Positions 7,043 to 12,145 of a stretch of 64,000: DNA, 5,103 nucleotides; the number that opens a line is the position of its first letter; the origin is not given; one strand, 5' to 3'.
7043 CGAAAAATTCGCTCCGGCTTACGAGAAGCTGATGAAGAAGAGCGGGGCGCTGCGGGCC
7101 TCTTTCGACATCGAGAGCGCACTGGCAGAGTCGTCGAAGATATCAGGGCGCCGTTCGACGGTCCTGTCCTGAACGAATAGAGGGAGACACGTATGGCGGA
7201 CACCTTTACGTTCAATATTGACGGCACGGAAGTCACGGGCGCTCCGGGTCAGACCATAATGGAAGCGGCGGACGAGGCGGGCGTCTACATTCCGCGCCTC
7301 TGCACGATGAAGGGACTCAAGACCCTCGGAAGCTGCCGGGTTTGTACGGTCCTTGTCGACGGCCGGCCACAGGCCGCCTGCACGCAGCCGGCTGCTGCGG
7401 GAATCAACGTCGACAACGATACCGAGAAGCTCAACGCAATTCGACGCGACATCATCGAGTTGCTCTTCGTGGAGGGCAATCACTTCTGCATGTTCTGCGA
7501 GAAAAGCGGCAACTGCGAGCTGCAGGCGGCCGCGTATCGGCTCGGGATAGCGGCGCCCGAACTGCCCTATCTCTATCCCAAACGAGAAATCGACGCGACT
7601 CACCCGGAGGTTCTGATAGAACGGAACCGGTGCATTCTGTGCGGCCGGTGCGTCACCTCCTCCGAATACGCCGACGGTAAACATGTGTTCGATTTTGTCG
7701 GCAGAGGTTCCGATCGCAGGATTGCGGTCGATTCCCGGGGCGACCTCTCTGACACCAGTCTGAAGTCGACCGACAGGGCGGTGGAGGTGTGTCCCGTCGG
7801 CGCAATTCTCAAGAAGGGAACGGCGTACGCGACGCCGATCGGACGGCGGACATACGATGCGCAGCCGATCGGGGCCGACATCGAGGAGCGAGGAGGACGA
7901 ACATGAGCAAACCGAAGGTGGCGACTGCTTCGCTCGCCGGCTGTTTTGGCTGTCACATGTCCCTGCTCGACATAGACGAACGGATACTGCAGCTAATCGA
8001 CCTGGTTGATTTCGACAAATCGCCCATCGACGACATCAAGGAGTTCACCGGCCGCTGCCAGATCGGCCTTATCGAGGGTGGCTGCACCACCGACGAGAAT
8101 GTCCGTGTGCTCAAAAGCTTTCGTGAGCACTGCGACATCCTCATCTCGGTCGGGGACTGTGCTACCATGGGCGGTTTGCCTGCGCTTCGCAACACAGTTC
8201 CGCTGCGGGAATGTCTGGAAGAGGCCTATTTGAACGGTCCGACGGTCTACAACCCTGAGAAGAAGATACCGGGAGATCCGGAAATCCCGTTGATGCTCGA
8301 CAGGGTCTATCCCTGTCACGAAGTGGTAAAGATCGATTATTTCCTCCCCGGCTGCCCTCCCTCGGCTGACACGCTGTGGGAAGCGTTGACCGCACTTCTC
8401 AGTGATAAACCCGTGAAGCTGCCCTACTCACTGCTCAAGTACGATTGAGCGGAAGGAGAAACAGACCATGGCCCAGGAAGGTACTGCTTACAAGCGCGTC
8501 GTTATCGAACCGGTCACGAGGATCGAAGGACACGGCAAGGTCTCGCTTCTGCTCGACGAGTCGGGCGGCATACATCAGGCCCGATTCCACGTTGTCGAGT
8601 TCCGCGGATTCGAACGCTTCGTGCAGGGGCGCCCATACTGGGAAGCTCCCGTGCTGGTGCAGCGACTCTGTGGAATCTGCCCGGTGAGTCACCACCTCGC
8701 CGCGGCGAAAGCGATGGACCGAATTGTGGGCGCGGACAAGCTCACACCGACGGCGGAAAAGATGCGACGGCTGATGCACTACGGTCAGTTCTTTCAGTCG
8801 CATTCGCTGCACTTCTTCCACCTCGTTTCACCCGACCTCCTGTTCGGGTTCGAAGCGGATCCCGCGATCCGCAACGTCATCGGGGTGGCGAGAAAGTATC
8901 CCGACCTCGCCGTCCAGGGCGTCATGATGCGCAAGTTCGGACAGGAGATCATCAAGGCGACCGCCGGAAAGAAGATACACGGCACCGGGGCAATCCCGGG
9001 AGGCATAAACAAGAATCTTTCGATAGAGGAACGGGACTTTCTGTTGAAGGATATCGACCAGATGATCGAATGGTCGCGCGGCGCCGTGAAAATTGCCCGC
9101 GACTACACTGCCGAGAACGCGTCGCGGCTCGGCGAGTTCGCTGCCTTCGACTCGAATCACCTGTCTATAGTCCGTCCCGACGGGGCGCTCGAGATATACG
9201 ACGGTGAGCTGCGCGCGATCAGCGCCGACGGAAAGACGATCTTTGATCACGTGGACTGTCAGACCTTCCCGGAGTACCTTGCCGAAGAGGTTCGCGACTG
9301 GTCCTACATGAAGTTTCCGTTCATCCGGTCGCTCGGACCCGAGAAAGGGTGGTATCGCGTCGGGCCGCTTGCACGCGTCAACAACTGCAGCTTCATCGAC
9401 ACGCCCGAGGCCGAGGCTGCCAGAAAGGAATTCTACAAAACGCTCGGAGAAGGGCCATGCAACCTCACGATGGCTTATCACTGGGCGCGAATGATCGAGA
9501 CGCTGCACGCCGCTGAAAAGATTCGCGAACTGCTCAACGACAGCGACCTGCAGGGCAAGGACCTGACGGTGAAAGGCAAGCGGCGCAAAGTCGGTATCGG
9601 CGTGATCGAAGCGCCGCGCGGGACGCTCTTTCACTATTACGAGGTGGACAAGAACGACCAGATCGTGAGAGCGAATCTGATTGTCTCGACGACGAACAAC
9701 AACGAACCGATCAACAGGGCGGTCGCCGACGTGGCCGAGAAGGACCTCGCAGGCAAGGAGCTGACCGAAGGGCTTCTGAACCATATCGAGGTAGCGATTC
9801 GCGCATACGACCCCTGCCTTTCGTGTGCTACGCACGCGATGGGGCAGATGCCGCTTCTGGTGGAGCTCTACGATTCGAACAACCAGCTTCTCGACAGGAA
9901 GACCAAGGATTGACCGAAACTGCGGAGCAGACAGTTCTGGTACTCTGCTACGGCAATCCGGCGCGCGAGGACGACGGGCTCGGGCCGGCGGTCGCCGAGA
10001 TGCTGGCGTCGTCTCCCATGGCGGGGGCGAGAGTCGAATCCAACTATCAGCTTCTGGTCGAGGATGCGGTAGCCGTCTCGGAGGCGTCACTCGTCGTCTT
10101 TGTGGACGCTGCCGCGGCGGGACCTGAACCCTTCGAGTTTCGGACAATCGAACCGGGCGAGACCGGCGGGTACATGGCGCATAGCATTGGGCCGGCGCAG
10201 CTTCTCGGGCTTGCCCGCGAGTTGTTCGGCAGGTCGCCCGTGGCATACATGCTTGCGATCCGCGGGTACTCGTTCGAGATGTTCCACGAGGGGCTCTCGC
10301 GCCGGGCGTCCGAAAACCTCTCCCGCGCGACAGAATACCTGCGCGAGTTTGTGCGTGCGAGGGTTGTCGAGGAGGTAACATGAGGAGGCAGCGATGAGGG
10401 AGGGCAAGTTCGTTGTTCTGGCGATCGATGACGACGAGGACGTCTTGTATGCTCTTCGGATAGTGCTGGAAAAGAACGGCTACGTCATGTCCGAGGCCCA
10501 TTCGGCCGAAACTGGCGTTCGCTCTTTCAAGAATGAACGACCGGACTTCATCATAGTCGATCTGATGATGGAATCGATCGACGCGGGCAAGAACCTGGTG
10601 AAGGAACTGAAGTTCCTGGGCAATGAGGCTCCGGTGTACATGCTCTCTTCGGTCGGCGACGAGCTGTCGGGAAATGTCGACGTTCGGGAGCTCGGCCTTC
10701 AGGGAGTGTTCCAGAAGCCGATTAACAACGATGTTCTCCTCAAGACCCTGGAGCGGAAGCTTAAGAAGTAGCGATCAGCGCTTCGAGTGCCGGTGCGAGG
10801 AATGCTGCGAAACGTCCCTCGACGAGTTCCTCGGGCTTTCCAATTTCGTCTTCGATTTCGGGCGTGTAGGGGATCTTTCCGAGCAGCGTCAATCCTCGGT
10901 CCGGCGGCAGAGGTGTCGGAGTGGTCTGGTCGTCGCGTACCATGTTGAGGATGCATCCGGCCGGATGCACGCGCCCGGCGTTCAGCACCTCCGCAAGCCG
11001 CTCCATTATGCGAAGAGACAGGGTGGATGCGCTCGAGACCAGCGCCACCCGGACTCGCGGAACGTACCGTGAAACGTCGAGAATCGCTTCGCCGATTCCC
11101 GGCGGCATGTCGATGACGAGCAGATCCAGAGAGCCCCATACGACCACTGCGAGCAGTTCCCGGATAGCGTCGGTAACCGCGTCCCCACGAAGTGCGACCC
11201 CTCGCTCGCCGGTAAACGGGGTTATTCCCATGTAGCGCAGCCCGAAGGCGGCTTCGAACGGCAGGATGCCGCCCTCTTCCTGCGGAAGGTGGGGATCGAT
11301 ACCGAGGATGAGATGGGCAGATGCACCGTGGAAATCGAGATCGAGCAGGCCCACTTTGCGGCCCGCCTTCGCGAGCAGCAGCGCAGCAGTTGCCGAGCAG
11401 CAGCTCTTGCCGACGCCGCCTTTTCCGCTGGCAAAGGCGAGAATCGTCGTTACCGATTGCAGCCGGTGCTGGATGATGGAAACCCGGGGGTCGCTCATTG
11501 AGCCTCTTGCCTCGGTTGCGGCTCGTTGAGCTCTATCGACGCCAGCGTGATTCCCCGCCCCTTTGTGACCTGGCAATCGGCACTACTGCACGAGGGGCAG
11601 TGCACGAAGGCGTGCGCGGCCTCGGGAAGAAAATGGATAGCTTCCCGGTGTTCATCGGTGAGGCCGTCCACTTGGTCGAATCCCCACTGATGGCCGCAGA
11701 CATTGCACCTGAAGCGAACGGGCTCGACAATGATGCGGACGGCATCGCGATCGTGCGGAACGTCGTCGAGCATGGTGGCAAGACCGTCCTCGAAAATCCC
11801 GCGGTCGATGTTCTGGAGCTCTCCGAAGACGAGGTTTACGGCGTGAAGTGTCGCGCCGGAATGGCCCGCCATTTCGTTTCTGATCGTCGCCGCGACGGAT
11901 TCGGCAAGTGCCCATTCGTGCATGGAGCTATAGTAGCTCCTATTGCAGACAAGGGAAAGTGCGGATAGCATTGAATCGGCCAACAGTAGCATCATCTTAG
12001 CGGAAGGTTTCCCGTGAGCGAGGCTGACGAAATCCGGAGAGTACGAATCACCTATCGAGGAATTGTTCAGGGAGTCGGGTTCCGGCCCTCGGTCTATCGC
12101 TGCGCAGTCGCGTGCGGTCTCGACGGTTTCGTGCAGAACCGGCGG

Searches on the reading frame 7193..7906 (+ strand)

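Call 7: search_protein_families(library=pfam, proteins=[window:7193-7906:+], max_evalue=0.01)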
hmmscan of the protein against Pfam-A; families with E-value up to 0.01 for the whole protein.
window:7193-7906:+ (237 aa): 10 families
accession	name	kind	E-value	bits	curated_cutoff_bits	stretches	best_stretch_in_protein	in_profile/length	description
PF13510.11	Fer2_4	-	3.6e-18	65.8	22.8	1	4-77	3-81/82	2Fe-2S iron-sulfur cluster binding domain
PF10588.14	NADH-G_4Fe-4S_3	-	1.8e-14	53.4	27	1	84-120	1-37/40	NADH-ubiquinone oxidoreductase-G iron-sulfur binding region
PF13459.11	Fer4_15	-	3e-10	41.1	22.4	1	140-205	1-64/66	4Fe-4S single cluster domain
PF22117.2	Fer4_Nqo3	-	7e-10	39.4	27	1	138-205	2-66/67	NADH-quinone oxidoreductase subunit 3, ferredoxin-like domain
PF00111.32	Fer2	-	1.6e-07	31.6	21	1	9-60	3-53/77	2Fe-2S iron-sulfur cluster binding domain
PF00037.32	Fer4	-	0.00036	20.7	21.1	0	142-155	3-16/24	4Fe-4S binding domain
PF12797.12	Fer4_2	-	0.0021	18.3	24.5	1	140-155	3-18/22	4Fe-4S binding domain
PF12837.12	Fer4_6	-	0.0066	16.8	25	1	141-155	3-17/24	4Fe-4S binding domain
PF12838.12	Fer4_7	-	0.0078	17.1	27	0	99-155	5-46/52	4Fe-4S dicluster domain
PF16784.11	HNHc_6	-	0.0089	16.1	26.6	0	143-176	124-152/204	Putative HNHc nuclease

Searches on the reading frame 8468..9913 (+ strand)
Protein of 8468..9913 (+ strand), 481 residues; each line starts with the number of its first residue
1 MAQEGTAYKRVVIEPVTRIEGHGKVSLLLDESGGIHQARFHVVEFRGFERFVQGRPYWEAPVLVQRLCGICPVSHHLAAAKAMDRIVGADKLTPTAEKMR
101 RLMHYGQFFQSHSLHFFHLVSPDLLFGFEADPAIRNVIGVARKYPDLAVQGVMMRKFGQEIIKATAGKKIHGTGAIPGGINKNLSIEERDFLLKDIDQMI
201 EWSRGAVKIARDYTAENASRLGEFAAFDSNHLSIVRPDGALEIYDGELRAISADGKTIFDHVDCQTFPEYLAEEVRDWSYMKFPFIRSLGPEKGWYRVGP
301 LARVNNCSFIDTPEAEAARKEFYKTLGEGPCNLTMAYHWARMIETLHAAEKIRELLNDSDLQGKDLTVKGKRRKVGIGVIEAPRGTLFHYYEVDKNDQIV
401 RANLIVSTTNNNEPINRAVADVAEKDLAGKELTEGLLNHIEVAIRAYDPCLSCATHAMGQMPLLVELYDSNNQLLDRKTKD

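Call 7: search_protein_families(library=pfam, proteins=[window:8468-9913:+], max_evalue=0.01)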
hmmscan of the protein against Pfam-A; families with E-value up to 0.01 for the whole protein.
window:8468-9913:+ (481 aa): 1 family
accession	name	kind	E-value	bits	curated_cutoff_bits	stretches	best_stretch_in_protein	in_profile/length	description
PF00374.24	NiFeSe_Hases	-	1.8e-35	123.3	25.8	2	265-456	306-508/508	Nickel-dependent hydrogenase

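Call 11: find_encoding_contigs(protein=window:8468-9913:+, flank=10000, max_places=6)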
Protein window:8468-9913:+ (481 aa): 2 contigs read that carry it; 2 places shown.
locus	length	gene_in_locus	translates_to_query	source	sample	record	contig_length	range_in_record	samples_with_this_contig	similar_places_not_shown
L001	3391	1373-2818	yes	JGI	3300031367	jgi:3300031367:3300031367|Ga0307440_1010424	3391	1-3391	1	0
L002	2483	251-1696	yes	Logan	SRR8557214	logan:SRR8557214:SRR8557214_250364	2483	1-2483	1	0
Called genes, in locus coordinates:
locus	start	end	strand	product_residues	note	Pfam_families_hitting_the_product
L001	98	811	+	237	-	PF00111:Fer2, PF13510:Fer2_4, PF10588:NADH-G_4Fe-4S_3, PF13459:Fer4_15, PF22117:Fer4_Nqo3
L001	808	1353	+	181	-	PF01058:Oxidored_q6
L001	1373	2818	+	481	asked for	PF27537:HoxH, PF00374:NiFeSe_Hases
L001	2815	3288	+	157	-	-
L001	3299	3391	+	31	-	?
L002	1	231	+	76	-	?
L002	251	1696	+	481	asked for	PF27537:HoxH, PF00374:NiFeSe_Hases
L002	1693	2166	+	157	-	-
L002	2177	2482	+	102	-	?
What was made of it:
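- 5361..10383 (+): hoxF (with a fused HoxE-like 2Fe-2S domain), hoxU, hoxY, hoxH and a hoxW-type maturation protease. Together they encode an NAD-linked [NiFe] hydrogenase. PF27537 HoxH on the identical protein (call 11).
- On NAD-linked bidirectional [NiFe] hydrogenase (group 3d, Hox): PF27537 HoxH (call 11).
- Tried and rejected: Look-up of HoxH gave only 2-3 kb contigs (call 11).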

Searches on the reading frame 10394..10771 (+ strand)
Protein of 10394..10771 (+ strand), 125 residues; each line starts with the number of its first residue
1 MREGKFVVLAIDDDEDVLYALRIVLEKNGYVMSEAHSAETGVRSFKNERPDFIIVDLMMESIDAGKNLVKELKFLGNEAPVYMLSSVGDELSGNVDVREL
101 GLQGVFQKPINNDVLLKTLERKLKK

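Call 7: search_protein_families(library=pfam, proteins=[window:10394-10771:+], max_evalue=0.01)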
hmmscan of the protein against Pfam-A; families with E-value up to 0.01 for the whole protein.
window:10394-10771:+ (125 aa): 1 family
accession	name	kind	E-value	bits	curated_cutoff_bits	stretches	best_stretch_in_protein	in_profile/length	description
PF00072.30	Response_reg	-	2.6e-18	66.6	30.2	1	8-119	1-110/111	Response regulator receiver domain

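Call 18: search_protein_families(library=ncbifam, proteins=[window:10394-10771:+], max_evalue=0.001)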
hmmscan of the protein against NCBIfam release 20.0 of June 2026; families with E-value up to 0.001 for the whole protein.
window:10394-10771:+ (125 aa): 62 families (the best 25 are shown)
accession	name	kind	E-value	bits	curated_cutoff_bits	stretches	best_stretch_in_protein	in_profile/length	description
NF045505.1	RR_RssB_Pseudo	equivalog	2.2e-14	53.3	700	1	2-121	2-120/394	two-component system response regulator RssB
NF047793.1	ResRegPgtA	equivalog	8.7e-13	47.9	650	1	5-124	5-122/414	two-component system response regulator PgtA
NF041733.1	resp_reg_CseB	equivalog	1.9e-12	47.1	350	1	8-119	3-111/228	two-component system response regulator CseB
NF006900.1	PRK09390.1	equivalog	5.5e-12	45.6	255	1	5-124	4-121/203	response regulator FixJ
NF011695.0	PRK15115.1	equivalog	5.9e-12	45.1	763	1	8-124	9-123/445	two-component system response regulator GlrR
NF040689.1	MtrAB_MtrA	equivalog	1.8e-11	43.8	300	1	8-124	1-114/219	MtrAB system response regulator MtrA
NF007005.1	PRK09468.1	equivalog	4.6e-11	42.6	331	1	8-120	6-116/237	osmolarity response regulator transcription factor OmpR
NF051850.1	RespRegRprY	equivalog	1.6e-10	40.8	370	1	3-121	2-118/234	response regulator transcription factor RprY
NF045944.1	ResRegRpaBCyano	equivalog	1.6e-10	40.8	330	1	9-113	1-102/229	response regulator transcription factor RpaB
NF033791.1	ActR_PrrA_rreg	equivalog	6.3e-10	39.3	250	1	8-122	4-116/173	ActR/PrrA/RegA family redox response regulator transcription factor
NF051870.1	NAssimRespRegNtrX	equivalog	6.4e-10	38.5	600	1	8-123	4-119/452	nitrogen assimilation response regulator NtrX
TIGR02154.1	PhoB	equivalog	7.1e-10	38.6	296.2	1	7-120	4-117/226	phosphate regulon transcriptional regulator PhoB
NF045914.1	RespRegNblR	equivalog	8.2e-10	38.6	300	1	7-123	8-122/228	response regulator transcription factor NblR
NF053854.1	RespRegPhoBBctds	equivalog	9.3e-10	38.2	270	1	8-75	1-66/225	two-component system response regulator PhoB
NF040534.1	resp_reg_YycF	equivalog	1e-09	38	340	1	8-121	3-113/231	response regulator YycF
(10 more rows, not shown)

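Call 43: find_related_loci(query=A2, collection=metagenome_contigs, flank=10000)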
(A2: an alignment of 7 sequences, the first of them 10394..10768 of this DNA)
Query A2 (125 aa) in metagenome_contigs; peptide patterns used: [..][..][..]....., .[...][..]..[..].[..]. (x = any residue, [..] = any of these).
600 stretches matched a pattern (row limit reached: there are more); 449 encode a relative of the query (tblastn E <= 1e-3); the best 80 are kept; 80 distinct loci.
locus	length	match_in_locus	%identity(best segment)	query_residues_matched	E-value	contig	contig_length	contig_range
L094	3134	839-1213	100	1-125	4e-80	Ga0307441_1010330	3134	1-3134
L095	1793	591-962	81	1-124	1e-68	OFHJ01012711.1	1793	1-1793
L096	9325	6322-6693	83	1-124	2e-65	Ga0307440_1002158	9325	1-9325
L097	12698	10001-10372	75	1-124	1e-59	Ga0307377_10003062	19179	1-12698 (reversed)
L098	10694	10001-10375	70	1-125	2e-56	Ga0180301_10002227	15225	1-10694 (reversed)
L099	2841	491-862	69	1-124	2e-54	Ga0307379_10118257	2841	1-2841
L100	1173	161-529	67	1-123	2e-55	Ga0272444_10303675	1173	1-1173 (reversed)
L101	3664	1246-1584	68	1-113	7e-51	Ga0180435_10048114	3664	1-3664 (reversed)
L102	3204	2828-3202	67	1-125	2e-50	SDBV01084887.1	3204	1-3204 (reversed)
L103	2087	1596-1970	66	1-125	1e-50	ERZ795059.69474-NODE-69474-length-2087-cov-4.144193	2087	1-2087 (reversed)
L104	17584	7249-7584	67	1-112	5e-50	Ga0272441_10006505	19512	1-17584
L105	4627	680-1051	65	1-124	1e-49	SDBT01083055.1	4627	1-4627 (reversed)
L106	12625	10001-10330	68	1-110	2e-49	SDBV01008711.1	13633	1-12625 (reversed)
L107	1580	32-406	69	1-125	3e-50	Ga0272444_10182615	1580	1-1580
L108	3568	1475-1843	63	1-123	8e-49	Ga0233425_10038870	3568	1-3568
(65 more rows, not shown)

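Call 59: find_homologous_proteins(query=A2, max_evalue=1e-10)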
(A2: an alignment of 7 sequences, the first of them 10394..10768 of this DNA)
Query A2 (7 sequences) (125 aa, profile of the alignment): 4900 proteins with E <= 1e-10 among 7308 candidates; the best 120 are listed.
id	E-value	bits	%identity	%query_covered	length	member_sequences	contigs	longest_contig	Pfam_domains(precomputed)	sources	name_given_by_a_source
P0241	7.0e-67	241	88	100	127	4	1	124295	PF00072.31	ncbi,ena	-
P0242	8.0e-66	237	82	100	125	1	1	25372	PF00072.31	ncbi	-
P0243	1.4e-65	237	83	99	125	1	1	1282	PF00072.31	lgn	-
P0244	2.1e-65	236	83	99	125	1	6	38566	PF00072.31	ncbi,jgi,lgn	-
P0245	2.9e-65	236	82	99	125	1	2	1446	PF00072.31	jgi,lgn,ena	-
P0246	3.0e-65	236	81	99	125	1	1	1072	PF00072.31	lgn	-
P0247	3.7e-65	235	99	100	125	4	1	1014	PF00072.31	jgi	jgi:DNA-binding response OmpR family regulator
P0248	4.3e-65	235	81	99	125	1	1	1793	PF00072.31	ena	-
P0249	1.0e-64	234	84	100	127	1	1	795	PF00072.31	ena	-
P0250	1.6e-64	233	81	90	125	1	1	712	PF00072.31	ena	-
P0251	3.2e-64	232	83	99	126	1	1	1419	PF00072.31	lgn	-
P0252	5.2e-64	232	80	98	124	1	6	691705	PF00072.31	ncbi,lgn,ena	-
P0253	5.5e-64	232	88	100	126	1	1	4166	PF00072.31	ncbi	ncbi:response regulator [Salinispira pacifica]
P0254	1.0e-63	231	81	99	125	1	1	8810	PF00072.31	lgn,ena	-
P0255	1.6e-63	230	80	98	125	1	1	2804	PF00072.31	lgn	-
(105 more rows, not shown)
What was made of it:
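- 10394..10771 (+): Receiver-only response regulator (125 aa) with an intact Asp pocket (DDD, D56 in VDLMME, S86, K108). It is the conserved last gene of this hox operon type. The top 120 relatives are all 123-128 aa and single-domain (call 59).
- On Single-domain (CheY-like) response regulators: All 120 nearest relatives are 123-128 aa (call 59).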

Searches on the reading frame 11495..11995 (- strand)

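Call 60: search_protein_families(library=pfam, proteins=[window:11495-11995:-], max_evalue=0.0001)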
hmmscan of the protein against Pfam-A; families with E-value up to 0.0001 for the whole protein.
window:11495-11995:- (166 aa): 1 family
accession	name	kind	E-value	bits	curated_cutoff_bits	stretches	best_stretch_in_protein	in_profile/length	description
PF01155.25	HypA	-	1e-18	67.8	28.9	1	25-155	1-111/112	Hydrogenase/urease nickel incorporation, metallochaperone, hypA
